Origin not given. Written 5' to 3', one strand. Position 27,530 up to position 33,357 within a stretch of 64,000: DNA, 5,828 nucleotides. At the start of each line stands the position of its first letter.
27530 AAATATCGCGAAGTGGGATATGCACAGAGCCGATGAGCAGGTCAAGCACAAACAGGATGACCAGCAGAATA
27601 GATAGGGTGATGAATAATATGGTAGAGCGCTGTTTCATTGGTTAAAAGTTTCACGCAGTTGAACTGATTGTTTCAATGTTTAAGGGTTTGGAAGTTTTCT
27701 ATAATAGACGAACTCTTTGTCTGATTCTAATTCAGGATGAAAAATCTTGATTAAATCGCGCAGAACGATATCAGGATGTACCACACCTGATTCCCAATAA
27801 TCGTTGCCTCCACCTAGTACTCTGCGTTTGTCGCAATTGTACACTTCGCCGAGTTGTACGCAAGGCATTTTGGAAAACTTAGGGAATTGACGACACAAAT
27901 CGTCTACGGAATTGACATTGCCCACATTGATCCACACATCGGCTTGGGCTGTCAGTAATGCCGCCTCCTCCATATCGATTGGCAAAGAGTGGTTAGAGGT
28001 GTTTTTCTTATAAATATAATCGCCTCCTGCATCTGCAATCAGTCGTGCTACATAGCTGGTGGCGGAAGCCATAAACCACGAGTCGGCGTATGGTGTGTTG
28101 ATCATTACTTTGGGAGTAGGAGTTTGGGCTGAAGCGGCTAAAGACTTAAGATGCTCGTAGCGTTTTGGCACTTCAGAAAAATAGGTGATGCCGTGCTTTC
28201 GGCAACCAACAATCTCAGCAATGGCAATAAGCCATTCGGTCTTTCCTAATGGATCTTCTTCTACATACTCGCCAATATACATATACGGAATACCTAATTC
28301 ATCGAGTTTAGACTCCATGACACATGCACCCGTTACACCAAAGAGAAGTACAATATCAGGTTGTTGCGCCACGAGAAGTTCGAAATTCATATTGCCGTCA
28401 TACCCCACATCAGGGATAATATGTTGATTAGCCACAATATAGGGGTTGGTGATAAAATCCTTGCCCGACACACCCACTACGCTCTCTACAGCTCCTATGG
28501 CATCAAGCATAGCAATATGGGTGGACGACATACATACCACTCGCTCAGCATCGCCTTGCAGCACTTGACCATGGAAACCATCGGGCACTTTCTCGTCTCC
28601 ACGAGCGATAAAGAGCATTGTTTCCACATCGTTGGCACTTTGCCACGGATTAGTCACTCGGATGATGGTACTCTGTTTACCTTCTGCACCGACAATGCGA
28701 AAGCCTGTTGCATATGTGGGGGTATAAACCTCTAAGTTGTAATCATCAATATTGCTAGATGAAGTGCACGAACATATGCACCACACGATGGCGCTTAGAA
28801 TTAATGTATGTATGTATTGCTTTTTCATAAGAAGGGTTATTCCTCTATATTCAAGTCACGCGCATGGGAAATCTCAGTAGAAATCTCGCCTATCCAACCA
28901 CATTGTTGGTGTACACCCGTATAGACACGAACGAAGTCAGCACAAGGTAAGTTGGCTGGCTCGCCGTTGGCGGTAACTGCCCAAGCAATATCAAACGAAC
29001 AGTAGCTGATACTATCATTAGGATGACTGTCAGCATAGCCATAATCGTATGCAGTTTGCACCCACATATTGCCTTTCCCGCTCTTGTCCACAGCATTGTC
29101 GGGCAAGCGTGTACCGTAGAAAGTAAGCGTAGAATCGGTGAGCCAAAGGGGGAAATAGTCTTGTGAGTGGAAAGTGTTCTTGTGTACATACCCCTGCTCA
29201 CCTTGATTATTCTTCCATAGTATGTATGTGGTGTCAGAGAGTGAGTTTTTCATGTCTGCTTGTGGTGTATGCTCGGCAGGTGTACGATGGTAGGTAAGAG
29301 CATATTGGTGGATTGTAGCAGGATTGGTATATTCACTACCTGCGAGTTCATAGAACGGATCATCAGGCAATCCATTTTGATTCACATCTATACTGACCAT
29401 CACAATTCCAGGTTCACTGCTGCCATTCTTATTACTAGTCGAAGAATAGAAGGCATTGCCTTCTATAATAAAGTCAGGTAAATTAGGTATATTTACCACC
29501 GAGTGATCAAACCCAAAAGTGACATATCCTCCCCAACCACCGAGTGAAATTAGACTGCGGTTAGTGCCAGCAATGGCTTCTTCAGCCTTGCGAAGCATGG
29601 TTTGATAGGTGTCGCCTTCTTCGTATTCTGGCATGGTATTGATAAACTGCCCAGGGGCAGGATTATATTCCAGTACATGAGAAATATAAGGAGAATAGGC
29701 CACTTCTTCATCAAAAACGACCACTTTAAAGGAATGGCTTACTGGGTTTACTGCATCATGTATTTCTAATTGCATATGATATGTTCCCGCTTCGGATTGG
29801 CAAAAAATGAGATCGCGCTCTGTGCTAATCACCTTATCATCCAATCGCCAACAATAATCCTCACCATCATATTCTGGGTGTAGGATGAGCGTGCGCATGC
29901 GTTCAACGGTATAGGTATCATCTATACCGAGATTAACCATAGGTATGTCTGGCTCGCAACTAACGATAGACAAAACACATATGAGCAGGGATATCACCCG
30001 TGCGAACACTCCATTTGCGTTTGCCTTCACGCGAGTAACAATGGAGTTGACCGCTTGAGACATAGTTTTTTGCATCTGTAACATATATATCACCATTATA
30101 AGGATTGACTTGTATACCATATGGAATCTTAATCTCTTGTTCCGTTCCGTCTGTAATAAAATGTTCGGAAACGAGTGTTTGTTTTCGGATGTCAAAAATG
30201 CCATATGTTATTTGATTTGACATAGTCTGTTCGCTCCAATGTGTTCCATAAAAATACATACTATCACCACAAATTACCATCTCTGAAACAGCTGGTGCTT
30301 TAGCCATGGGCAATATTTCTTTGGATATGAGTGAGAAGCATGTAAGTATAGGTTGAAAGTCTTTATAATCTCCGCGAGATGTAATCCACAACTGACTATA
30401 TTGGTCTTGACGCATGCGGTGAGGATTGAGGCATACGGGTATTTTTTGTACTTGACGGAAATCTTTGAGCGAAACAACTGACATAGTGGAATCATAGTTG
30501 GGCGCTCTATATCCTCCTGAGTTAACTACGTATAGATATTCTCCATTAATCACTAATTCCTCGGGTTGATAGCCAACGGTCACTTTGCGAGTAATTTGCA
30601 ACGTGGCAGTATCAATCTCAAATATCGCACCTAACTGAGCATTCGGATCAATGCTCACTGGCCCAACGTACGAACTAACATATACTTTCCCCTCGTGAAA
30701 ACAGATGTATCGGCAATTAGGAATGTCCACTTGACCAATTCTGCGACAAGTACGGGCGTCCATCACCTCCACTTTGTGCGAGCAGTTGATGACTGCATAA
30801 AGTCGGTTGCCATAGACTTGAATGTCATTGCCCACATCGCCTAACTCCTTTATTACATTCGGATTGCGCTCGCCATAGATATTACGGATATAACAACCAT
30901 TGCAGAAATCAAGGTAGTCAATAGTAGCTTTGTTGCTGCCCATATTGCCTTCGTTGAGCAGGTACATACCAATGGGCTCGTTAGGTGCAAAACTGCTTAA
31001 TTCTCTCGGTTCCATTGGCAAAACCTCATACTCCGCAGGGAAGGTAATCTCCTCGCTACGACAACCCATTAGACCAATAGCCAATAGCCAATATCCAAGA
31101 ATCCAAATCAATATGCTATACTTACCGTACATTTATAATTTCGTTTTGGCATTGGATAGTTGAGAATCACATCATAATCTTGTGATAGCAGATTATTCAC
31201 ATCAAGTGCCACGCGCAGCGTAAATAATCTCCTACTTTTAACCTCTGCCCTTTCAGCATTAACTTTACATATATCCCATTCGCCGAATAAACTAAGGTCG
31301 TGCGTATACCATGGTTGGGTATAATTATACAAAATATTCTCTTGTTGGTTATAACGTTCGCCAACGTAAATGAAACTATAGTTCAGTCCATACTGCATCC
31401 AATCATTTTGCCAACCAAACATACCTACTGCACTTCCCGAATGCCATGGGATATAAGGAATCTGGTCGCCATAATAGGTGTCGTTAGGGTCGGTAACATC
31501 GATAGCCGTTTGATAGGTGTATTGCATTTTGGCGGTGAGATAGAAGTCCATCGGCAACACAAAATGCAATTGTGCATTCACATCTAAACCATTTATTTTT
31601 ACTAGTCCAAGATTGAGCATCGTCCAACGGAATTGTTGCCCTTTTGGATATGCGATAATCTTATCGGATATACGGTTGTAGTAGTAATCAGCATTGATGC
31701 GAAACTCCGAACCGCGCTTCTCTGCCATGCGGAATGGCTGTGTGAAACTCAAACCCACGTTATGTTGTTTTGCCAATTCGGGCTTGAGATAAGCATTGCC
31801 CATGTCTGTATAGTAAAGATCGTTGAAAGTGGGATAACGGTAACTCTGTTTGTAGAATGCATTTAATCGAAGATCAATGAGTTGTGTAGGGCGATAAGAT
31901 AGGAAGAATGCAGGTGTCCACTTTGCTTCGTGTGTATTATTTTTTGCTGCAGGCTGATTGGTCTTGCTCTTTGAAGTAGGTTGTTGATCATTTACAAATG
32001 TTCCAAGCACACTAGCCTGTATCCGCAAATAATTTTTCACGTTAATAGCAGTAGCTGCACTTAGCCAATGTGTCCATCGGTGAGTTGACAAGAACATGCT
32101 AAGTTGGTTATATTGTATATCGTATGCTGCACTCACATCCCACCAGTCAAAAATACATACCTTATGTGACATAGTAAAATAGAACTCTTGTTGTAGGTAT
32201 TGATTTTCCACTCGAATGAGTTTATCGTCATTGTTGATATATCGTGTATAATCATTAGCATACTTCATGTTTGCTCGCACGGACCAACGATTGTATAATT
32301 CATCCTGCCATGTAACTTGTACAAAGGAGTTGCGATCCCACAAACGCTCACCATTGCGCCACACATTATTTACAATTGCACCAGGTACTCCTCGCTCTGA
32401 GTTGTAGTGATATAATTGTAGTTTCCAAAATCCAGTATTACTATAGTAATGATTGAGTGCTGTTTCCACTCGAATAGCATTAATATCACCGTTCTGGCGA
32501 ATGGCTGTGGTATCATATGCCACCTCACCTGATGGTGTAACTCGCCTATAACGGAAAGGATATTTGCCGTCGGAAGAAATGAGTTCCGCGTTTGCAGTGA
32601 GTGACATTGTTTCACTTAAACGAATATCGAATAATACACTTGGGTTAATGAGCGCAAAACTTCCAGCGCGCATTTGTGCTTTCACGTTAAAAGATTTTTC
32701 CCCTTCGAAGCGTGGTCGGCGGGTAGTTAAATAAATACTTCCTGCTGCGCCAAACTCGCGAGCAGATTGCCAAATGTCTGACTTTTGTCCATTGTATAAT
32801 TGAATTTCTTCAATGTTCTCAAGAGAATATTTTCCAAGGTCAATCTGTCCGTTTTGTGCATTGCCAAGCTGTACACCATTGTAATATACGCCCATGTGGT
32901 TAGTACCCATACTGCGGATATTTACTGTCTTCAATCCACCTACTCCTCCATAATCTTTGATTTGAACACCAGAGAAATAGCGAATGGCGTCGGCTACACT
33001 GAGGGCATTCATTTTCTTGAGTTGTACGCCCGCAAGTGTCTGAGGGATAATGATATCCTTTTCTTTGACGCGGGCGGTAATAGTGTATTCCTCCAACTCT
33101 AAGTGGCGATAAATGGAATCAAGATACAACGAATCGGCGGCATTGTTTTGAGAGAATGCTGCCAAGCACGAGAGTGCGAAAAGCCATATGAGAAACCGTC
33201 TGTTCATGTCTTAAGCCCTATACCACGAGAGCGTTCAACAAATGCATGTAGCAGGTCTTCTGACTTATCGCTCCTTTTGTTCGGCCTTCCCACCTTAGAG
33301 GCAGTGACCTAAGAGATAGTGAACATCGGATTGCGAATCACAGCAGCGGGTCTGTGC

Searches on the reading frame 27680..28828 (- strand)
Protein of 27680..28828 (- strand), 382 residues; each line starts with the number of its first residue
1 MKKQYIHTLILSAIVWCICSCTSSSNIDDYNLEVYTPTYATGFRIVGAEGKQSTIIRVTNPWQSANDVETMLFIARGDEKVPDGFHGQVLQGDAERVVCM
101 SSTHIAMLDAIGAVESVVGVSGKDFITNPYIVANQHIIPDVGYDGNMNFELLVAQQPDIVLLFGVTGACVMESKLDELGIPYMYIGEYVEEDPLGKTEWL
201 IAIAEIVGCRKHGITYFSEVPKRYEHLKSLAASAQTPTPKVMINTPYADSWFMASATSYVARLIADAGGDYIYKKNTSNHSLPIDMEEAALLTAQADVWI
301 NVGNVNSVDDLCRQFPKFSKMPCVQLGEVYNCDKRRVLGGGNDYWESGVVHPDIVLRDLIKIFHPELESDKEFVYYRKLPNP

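Call 5: search_protein_families(library=pfam, proteins=[window:27680-28828:-], max_evalue=0.01)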
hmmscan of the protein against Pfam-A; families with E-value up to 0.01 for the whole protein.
window:27680-28828:- (382 aa): 1 family
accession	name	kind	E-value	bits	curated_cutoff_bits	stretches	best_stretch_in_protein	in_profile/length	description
PF01497.23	Peripla_BP_2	-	1.7e-24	87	27.5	1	97-335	1-234/235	Periplasmic binding protein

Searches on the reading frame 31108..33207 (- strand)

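Call 5: search_protein_families(library=pfam, proteins=[window:31108-33207:-], max_evalue=0.01)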
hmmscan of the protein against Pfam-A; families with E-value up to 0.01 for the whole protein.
window:31108-33207:- (699 aa): 1 family
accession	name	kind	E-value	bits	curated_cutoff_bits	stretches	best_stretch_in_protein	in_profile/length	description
PF07715.20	Plug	-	1.4e-13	51.7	23.9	1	62-146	16-99/107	TonB-dependent Receptor Plug Domain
